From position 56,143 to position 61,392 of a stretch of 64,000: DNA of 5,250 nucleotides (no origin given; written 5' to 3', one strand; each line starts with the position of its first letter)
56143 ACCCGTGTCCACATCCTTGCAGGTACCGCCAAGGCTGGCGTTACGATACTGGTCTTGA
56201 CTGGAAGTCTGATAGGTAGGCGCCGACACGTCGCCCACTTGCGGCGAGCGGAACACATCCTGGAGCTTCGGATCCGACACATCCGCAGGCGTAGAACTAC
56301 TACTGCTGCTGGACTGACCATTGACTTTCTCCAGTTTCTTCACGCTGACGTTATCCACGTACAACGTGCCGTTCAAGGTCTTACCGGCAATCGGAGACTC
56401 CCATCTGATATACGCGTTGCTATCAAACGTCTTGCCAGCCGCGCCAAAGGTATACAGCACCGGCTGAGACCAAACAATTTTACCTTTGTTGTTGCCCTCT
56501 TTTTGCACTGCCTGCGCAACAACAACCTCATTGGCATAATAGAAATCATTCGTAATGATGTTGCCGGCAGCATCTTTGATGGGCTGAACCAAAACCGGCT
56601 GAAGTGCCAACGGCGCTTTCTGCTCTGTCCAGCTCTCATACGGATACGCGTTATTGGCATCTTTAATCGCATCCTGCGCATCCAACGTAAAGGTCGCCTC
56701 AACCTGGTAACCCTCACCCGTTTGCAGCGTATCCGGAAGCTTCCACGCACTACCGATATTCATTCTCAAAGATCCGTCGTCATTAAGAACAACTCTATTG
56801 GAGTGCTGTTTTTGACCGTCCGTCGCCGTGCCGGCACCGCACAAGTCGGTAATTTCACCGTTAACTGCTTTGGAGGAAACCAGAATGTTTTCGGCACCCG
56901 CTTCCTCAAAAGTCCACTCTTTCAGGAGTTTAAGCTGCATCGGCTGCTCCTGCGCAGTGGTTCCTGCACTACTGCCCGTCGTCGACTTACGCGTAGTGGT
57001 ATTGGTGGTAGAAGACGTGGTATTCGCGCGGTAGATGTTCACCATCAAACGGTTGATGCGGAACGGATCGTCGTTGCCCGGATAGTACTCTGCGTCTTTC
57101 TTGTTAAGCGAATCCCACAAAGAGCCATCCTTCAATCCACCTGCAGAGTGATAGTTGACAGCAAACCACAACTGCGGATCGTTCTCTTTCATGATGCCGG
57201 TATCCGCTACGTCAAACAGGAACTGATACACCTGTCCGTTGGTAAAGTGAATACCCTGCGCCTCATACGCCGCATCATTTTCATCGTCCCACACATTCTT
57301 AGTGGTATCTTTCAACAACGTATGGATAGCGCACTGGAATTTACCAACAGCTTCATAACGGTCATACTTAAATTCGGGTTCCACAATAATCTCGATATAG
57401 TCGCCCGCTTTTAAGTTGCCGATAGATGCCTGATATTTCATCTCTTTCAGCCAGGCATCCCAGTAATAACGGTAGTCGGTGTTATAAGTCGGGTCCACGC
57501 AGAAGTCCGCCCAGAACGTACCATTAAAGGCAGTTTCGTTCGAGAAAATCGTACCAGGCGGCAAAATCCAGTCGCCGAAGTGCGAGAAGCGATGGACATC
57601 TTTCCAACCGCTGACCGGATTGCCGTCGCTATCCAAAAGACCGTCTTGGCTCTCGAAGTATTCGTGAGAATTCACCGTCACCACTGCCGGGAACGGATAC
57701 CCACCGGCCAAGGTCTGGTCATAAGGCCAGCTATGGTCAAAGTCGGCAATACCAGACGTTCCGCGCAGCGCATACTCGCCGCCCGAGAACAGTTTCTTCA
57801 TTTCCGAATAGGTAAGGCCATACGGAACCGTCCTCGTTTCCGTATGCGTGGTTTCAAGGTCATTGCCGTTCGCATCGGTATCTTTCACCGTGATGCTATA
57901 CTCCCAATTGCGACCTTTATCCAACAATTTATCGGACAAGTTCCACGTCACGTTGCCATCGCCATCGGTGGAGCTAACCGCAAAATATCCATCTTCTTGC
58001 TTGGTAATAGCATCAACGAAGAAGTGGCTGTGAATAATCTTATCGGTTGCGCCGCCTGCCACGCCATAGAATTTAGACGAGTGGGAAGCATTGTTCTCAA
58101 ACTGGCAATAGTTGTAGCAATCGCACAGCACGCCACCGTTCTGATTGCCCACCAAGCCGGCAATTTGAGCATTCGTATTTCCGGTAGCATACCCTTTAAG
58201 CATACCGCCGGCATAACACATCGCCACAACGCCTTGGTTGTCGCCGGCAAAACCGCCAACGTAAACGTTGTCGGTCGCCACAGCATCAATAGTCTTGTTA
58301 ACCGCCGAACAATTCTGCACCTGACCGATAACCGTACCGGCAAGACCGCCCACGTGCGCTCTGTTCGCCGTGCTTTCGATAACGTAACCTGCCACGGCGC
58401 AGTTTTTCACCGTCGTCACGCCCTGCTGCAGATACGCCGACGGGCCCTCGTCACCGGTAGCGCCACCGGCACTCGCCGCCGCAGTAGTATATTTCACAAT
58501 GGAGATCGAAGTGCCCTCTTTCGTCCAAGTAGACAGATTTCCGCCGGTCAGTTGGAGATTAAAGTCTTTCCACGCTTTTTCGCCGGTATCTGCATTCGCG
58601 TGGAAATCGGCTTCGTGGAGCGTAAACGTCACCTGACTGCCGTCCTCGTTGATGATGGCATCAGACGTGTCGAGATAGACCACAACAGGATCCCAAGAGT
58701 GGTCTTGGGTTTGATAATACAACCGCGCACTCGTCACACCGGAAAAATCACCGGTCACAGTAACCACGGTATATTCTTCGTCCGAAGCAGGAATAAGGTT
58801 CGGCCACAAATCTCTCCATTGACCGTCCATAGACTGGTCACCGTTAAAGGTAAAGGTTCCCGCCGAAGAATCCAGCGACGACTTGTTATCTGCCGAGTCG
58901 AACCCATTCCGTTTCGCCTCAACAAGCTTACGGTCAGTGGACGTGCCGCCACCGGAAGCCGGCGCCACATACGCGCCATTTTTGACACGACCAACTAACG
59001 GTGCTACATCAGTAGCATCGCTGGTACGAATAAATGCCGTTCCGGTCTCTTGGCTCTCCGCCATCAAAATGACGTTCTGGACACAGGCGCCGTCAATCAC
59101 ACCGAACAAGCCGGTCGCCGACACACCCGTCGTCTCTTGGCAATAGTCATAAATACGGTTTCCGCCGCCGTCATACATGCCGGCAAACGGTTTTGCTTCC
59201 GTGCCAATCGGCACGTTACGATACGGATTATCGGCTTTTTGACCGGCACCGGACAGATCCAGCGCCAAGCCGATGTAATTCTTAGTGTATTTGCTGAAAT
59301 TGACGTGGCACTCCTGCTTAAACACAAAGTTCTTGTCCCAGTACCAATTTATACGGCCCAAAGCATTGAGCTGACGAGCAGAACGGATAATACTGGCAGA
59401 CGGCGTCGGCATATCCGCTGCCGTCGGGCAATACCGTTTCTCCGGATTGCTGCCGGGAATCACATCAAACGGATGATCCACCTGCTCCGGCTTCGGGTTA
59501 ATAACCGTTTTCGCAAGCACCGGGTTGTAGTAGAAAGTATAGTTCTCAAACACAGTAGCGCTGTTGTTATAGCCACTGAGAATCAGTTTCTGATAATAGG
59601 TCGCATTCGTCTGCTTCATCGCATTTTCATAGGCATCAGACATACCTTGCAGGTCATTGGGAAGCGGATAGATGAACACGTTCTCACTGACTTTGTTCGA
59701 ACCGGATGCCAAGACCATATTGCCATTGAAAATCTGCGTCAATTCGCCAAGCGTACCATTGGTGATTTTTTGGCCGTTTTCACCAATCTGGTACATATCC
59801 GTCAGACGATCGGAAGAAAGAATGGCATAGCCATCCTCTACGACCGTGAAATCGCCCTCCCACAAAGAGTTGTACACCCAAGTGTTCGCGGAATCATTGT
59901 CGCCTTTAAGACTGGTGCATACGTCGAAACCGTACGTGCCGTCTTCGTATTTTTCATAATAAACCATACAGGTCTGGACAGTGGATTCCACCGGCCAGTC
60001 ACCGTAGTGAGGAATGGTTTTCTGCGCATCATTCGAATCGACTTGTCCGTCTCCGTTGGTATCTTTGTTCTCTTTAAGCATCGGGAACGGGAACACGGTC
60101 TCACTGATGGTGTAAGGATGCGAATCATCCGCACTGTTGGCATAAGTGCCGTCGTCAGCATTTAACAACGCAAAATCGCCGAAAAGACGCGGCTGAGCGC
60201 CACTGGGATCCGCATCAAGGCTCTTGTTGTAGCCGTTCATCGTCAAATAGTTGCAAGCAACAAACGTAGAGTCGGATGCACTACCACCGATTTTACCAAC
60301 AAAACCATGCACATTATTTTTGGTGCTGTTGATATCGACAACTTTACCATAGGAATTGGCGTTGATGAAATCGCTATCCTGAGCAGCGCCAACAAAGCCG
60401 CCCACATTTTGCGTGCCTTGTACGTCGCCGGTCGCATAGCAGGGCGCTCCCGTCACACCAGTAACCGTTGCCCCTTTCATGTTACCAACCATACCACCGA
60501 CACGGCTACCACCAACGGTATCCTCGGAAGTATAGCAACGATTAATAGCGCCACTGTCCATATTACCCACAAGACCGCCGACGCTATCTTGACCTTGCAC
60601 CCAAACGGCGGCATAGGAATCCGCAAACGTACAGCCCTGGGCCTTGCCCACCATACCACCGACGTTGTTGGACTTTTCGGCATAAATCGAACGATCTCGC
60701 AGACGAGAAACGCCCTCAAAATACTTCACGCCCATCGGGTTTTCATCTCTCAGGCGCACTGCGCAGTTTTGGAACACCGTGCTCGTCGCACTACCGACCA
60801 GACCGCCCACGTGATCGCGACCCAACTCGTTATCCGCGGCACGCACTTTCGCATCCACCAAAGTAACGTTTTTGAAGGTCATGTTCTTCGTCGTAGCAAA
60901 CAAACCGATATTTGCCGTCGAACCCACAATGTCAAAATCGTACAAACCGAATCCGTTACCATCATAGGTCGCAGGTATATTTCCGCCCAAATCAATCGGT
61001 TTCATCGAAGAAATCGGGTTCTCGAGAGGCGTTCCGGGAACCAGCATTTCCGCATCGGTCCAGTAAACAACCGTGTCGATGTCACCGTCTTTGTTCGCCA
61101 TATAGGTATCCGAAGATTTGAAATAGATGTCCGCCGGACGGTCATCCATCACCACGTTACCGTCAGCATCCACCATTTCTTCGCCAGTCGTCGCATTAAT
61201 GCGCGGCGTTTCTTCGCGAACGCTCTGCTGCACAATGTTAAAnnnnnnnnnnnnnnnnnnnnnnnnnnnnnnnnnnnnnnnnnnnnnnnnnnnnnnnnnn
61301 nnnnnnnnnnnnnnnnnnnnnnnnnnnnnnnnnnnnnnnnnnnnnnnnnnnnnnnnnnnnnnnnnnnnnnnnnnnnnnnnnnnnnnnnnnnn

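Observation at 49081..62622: A 4,513-aa giant pilin: prepilin N-terminus fused to a multi-module adhesin as first gene of a type IV pilus operon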

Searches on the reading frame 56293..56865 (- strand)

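Call 58: search_protein_families(library=pfam, proteins=[window:56293-56865:-], max_evalue=10)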
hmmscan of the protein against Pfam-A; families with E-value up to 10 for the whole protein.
window:56293-56865:- (191 aa): 1 family
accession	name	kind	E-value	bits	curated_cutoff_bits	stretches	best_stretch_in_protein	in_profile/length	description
PF13196.11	DUF4012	-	0.041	14.8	28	1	53-109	72-128/144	Protein of unknown function (DUF4012)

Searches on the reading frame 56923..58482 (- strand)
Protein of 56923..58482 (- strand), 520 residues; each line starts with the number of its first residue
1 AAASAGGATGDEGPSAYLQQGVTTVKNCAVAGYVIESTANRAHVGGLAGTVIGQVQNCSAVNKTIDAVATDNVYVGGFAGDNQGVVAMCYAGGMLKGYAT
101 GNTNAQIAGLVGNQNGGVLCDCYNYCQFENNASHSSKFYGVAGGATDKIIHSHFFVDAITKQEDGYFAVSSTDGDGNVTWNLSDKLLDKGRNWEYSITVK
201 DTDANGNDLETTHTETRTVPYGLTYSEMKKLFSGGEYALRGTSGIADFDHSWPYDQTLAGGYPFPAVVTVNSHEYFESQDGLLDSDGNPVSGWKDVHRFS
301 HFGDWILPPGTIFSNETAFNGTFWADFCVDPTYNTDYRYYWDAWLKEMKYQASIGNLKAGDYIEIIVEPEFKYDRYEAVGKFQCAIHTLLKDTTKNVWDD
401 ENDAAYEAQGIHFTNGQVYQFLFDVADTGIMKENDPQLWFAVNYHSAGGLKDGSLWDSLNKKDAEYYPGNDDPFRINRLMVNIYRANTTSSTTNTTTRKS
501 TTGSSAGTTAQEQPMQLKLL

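Call 8: search_protein_families(library=pfam, proteins=[window:56923-58482:-], max_evalue=1)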
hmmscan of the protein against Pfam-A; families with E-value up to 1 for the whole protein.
window:56923-58482:- (520 aa): 1 family
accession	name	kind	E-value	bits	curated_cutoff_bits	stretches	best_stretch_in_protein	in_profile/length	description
PF07581.17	Glug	-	0.0054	17.5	20.5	1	42-65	3-27/28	The GLUG motif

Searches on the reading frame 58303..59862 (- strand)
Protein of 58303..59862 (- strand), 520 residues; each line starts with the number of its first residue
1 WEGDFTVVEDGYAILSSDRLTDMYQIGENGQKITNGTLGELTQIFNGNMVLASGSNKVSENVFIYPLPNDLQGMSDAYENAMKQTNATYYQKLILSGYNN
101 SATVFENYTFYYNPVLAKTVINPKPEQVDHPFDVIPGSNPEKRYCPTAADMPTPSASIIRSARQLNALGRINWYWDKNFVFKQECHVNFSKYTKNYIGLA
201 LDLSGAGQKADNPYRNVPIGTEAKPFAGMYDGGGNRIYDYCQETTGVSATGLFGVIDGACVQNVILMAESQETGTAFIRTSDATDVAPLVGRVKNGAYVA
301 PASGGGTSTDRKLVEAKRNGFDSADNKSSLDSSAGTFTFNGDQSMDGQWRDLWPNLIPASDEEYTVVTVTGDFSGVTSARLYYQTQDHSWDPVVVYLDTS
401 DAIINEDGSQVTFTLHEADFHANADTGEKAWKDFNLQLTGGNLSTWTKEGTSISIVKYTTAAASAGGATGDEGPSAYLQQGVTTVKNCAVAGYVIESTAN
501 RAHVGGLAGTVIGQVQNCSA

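Call 8: search_protein_families(library=pfam, proteins=[window:58303-59862:-], max_evalue=1)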
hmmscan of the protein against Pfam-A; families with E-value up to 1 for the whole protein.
window:58303-59862:- (520 aa): 1 family
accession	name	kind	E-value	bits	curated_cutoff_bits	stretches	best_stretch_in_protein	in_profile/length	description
PF07581.17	Glug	-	0.089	13.7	20.5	1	502-520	3-23/28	The GLUG motif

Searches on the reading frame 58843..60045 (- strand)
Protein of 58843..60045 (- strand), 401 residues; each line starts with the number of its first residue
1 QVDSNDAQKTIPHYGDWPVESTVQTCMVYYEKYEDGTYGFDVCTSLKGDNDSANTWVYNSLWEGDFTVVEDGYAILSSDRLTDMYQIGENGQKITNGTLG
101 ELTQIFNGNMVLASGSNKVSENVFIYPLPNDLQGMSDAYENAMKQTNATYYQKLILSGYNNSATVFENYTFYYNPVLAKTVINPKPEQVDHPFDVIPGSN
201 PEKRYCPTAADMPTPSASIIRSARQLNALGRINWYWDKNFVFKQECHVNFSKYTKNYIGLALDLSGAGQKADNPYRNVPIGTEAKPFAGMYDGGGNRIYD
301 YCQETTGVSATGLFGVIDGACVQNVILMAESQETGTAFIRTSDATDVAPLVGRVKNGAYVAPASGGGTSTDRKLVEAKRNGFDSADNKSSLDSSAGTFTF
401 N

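Call 73: find_homologous_proteins(query=window:58843-60045:-, max_evalue=0.001)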
Query window:58843-60045:- (401 aa): 1 proteins with E <= 0.001 among 3692 candidates.
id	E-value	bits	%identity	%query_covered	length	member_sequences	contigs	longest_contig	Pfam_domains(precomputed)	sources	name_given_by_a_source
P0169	4.7e-26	110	42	32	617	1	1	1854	-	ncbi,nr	ncbi:MAG: hypothetical protein IKI63_03730, partial [Clostridia bacterium]|nr:hypothetical protein [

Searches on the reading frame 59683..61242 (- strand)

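Call 8: search_protein_families(library=pfam, proteins=[window:59683-61242:-], max_evalue=1)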
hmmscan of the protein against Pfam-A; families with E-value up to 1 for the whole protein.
window:59683-61242:- (520 aa): 2 families
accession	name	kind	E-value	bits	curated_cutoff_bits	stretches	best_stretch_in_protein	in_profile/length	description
PF07581.17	Glug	-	1.7e-06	28.5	20.5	2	276-301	1-27/28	The GLUG motif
PF00404.24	Dockerin_1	-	0.039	14.6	22.9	1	390-407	33-50/57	Dockerin type I domain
